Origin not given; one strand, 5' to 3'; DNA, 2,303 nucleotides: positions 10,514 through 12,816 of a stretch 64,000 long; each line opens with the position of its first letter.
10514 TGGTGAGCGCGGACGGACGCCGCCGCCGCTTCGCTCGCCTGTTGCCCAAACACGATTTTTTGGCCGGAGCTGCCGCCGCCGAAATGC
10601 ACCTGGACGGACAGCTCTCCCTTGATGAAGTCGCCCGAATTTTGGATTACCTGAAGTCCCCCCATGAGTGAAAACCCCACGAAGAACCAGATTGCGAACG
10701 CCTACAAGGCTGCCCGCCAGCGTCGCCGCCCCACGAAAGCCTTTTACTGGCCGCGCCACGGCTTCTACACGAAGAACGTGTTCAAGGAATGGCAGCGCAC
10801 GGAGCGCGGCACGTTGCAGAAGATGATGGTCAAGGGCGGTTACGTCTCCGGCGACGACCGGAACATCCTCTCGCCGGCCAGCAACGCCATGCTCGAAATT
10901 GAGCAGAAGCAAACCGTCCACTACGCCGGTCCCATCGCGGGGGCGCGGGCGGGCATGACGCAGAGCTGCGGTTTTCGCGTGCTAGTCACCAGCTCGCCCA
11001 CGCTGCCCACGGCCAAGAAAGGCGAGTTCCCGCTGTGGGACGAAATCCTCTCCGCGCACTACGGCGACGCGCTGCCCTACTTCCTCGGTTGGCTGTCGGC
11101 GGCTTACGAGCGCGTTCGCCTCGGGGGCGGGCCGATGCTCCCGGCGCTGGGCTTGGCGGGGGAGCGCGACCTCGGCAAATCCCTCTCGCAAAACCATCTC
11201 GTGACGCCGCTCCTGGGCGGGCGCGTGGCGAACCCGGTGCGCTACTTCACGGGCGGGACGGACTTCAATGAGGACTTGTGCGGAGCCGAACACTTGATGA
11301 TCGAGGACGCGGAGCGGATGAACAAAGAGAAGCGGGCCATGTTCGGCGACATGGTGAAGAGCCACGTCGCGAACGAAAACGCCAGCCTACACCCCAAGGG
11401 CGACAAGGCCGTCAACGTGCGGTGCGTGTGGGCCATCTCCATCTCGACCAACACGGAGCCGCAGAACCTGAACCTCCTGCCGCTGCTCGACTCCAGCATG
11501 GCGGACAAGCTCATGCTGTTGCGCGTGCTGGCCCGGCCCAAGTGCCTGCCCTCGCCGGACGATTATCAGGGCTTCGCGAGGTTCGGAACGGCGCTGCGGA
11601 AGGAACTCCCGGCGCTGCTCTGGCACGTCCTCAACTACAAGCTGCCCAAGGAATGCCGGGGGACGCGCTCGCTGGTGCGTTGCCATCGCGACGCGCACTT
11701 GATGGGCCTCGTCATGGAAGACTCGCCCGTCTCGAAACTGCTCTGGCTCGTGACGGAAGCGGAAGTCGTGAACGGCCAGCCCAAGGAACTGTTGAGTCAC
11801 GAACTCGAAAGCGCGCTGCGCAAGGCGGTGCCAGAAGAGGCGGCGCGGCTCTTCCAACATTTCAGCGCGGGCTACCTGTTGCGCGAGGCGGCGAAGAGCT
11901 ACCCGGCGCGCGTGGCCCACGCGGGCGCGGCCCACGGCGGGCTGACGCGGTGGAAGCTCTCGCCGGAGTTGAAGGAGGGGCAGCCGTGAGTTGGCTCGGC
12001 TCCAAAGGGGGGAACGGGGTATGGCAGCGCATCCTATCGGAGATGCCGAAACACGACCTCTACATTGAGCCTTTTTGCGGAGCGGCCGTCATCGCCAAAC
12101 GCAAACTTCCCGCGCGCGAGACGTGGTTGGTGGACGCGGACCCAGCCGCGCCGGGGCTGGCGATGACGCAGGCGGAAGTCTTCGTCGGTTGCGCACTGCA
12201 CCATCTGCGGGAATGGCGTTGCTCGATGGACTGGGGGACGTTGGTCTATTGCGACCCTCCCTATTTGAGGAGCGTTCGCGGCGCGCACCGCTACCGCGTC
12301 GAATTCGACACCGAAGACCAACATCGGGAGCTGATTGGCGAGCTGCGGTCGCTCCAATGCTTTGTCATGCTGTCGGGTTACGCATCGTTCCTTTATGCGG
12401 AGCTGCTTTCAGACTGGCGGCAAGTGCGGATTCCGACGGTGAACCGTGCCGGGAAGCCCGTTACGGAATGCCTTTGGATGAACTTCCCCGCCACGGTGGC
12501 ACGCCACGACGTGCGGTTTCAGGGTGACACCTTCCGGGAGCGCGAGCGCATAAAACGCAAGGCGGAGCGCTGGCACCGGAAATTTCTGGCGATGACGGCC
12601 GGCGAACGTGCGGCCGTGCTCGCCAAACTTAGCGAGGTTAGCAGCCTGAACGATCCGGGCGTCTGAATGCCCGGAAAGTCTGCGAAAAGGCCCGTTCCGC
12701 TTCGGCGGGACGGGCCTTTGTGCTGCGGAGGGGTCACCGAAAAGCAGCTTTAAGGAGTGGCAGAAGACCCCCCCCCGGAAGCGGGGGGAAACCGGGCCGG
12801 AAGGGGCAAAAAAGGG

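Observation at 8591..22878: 14.3 kb integrative element in tRNA-Val(GAC) with exact 46-bp att repeats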

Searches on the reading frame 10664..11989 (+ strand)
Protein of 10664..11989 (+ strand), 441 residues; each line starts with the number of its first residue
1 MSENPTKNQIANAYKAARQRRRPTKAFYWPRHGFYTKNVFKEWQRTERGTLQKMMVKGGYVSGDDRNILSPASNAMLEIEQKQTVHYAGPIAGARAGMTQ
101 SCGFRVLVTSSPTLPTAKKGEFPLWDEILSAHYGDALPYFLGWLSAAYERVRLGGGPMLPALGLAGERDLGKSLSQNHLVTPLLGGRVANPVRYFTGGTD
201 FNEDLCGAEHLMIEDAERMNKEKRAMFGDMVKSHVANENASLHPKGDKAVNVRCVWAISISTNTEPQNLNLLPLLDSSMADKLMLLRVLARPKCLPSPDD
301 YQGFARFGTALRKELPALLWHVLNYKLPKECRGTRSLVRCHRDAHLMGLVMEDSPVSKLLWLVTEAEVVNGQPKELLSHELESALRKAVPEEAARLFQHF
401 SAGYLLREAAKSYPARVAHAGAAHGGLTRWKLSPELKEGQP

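Call 15: search_protein_families(library=pfam, max_evalue=0.01, proteins=[window:10664-11989:+])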
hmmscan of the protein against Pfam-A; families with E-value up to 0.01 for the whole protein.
window:10664-11989:+ (441 aa): 1 family
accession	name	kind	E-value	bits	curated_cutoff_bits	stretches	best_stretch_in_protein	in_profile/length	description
PF19263.5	DUF5906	-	0.0015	19.6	27.6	1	165-265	2-103/114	Family of unknown function (DUF5906)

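Call 18: search_protein_families(library=phrogs, max_evalue=0.01, proteins=[window:10664-11989:+])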
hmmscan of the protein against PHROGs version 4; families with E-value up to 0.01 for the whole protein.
window:10664-11989:+ (441 aa): 0 families

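Call 86: search_protein_families(library=ncbifam, max_evalue=0.01, proteins=[window:10664-11989:+])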
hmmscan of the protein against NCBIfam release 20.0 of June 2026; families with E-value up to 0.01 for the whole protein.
window:10664-11989:+ (441 aa): 0 families

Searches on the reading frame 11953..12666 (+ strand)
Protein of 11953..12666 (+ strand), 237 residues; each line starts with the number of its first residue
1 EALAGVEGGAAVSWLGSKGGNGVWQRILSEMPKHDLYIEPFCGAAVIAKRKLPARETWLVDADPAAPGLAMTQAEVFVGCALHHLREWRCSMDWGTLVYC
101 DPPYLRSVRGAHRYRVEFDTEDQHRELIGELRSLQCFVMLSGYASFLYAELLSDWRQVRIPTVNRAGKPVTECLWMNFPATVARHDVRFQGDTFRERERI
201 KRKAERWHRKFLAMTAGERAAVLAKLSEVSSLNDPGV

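Call 15: search_protein_families(library=pfam, max_evalue=0.01, proteins=[window:11953-12666:+])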
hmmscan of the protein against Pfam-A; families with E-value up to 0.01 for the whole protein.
window:11953-12666:+ (237 aa): 1 family
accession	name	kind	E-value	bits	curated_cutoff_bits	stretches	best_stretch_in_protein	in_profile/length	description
PF02086.21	MethyltransfD12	-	3.4e-07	30.7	22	1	96-136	177-223/253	D12 class N6 adenine-specific DNA methyltransferase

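Call 18: search_protein_families(library=phrogs, max_evalue=0.01, proteins=[window:11953-12666:+])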
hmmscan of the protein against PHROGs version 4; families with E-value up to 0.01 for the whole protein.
window:11953-12666:+ (237 aa): 3 families
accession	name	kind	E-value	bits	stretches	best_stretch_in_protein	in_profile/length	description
phrog_56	-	other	2.3e-29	104.2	2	95-231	236-387/647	DNA methyltransferase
phrog_1996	-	other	3.9e-19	70.1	1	96-179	56-142/150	DNA methyltransferase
phrog_23217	-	unknown function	6.9e-07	30.4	1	12-52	7-45/109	-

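Call 86: search_protein_families(library=ncbifam, max_evalue=0.01, proteins=[window:11986-12666:+])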
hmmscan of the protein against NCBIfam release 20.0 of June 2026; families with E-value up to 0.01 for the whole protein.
window:11986-12666:+ (226 aa): 1 family
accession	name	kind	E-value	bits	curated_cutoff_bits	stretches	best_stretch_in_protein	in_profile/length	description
TIGR00571.1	dam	subfamily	5e-09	36.2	114.85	1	82-148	172-243/267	Dam family site-specific DNA-(adenine-N6)-methyltransferase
